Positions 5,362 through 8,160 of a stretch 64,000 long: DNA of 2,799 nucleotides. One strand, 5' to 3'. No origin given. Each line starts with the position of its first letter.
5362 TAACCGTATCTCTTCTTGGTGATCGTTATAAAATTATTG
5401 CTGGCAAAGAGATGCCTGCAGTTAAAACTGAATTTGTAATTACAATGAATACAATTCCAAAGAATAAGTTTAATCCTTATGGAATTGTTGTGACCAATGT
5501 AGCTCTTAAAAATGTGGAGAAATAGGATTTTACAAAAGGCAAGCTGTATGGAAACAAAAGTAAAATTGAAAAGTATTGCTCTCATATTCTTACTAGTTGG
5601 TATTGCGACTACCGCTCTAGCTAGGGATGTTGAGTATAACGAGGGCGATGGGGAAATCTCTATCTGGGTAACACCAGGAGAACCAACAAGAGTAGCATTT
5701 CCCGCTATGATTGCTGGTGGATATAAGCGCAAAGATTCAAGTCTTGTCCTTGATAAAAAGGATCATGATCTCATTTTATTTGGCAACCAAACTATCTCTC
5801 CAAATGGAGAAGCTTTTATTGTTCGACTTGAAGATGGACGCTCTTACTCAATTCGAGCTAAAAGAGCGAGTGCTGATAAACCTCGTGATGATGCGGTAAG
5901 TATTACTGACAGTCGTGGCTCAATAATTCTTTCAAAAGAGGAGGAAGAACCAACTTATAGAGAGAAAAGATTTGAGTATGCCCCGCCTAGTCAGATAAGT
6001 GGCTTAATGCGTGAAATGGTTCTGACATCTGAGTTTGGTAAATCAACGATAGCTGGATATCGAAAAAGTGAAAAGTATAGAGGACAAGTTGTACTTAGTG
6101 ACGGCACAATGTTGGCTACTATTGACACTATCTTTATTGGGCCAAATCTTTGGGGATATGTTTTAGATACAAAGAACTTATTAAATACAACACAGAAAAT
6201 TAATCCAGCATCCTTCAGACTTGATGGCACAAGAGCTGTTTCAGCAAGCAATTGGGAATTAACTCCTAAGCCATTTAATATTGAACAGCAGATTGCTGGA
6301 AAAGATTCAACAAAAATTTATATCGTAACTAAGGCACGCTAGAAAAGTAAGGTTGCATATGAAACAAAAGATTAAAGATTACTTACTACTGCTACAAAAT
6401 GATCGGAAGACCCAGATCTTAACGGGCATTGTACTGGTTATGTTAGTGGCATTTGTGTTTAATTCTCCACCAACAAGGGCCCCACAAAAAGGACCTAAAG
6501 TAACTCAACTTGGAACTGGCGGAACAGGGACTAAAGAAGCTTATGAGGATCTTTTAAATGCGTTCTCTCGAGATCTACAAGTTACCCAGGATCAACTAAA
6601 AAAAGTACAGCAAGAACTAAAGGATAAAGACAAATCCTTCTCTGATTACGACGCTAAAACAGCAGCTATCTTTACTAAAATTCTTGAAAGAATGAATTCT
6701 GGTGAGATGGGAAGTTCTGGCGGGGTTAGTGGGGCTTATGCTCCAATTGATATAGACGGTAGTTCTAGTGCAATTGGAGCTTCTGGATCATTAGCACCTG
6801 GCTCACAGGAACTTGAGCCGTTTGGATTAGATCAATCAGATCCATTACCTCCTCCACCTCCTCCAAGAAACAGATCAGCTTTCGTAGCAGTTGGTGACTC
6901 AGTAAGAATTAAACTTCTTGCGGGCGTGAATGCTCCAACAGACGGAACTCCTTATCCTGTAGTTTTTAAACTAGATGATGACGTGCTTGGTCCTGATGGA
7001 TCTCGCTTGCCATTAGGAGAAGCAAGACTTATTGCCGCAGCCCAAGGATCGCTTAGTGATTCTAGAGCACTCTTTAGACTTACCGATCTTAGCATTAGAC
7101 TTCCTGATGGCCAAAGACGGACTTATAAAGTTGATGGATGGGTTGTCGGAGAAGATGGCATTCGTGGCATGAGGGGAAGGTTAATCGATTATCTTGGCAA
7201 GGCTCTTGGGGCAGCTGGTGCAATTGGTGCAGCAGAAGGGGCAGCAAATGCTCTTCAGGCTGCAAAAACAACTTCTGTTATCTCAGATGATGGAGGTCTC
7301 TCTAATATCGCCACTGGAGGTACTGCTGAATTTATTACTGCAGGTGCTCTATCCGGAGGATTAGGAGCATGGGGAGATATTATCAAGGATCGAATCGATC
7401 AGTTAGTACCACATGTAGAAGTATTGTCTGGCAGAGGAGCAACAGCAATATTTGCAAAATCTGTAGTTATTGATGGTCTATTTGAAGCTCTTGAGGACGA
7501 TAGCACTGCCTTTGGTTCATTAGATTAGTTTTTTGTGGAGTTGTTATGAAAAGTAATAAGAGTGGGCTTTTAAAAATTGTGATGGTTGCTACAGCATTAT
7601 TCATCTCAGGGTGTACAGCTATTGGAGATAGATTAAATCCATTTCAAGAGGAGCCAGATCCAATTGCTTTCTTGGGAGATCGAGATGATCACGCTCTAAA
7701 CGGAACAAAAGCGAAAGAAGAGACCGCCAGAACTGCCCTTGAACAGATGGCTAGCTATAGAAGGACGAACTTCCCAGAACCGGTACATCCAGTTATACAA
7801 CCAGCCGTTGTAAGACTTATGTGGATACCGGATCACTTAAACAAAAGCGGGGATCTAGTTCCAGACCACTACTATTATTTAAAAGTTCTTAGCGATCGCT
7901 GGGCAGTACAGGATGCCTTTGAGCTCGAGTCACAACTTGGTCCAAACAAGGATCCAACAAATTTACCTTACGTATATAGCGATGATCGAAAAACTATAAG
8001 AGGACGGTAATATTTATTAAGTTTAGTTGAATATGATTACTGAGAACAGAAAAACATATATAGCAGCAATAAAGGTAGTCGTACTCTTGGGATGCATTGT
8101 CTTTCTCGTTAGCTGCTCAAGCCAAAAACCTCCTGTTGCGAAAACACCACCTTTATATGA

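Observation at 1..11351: F-type T4SS locus with non-canonical order and no relaxase or coupling protein in 17 kb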

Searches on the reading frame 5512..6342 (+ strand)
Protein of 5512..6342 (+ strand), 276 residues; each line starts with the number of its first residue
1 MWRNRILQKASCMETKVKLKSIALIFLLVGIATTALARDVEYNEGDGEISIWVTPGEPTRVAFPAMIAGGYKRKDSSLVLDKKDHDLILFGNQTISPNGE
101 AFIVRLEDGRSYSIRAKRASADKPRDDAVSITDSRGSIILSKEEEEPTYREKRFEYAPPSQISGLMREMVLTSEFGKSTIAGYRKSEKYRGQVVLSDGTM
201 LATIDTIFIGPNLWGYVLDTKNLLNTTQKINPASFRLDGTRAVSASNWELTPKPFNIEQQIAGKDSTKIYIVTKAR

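Call 3: search_protein_families(library=pfam, proteins=[window:5512-6342:+], max_evalue=0.01)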
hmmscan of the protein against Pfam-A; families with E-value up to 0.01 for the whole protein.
window:5512-6342:+ (276 aa): 0 families

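Call 5: search_protein_families(library=ncbifam, proteins=[window:5512-6342:+], max_evalue=0.01)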
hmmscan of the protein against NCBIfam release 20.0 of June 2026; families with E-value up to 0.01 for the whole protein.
window:5512-6342:+ (276 aa): 1 family
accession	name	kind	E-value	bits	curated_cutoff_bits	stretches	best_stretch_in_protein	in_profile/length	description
TIGR02756.1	TraK_Ftype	equivalog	0.00025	20.6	124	1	152-253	122-223/232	type-F conjugative transfer system secretin TraK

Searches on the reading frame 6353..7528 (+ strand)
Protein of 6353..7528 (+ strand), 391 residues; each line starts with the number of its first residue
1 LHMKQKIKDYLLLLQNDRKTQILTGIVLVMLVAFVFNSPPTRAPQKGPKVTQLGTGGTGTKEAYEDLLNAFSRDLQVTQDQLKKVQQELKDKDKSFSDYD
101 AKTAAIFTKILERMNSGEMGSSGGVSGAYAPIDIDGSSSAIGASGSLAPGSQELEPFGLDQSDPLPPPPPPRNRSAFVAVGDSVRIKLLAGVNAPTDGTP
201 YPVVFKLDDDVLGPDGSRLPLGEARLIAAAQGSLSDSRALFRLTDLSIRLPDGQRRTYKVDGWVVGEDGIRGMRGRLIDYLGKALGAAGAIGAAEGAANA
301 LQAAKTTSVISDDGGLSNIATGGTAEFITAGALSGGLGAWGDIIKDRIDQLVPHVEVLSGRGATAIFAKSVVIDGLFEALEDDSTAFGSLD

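Call 3: search_protein_families(library=pfam, proteins=[window:6353-7528:+], max_evalue=0.01)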
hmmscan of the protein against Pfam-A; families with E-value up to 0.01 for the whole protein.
window:6353-7528:+ (391 aa): 1 family
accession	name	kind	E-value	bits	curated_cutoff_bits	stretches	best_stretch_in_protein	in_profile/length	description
PF03743.19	TrbI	-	1.3e-14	55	35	1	178-371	2-186/188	Bacterial conjugation TrbI-like protein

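Call 5: search_protein_families(library=ncbifam, proteins=[window:6353-7528:+], max_evalue=0.01)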
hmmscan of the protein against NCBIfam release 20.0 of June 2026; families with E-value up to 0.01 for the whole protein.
window:6353-7528:+ (391 aa): 2 families
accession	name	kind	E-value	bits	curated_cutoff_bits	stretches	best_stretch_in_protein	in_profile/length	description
NF010289.0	PRK13729.1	equivalog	6.6e-08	31.9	504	1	199-369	239-405/474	F-type conjugal transfer pilus assembly protein TraB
TIGR03752.1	conj_TIGR03752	hypoth_equivalog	0.00025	20.4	241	1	262-360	346-446/471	TIGR03752 family integrating conjugative element protein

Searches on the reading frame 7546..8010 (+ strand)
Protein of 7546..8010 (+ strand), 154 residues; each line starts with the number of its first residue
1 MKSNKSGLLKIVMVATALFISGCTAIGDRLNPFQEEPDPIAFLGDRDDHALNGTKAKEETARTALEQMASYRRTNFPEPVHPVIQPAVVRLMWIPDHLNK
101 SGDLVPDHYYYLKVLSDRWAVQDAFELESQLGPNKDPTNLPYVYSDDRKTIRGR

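Call 3: search_protein_families(library=pfam, proteins=[window:7546-8010:+], max_evalue=0.01)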
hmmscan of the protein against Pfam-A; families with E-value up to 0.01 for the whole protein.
window:7546-8010:+ (154 aa): 1 family
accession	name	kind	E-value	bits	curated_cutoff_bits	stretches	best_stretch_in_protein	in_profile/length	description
PF09676.15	TraV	-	0.0037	18.7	21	1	60-119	68-128/128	Type IV conjugative transfer system lipoprotein (TraV)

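Call 5: search_protein_families(library=ncbifam, proteins=[window:7546-8010:+], max_evalue=0.01)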
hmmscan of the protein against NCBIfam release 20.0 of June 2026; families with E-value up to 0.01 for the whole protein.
window:7546-8010:+ (154 aa): 0 families
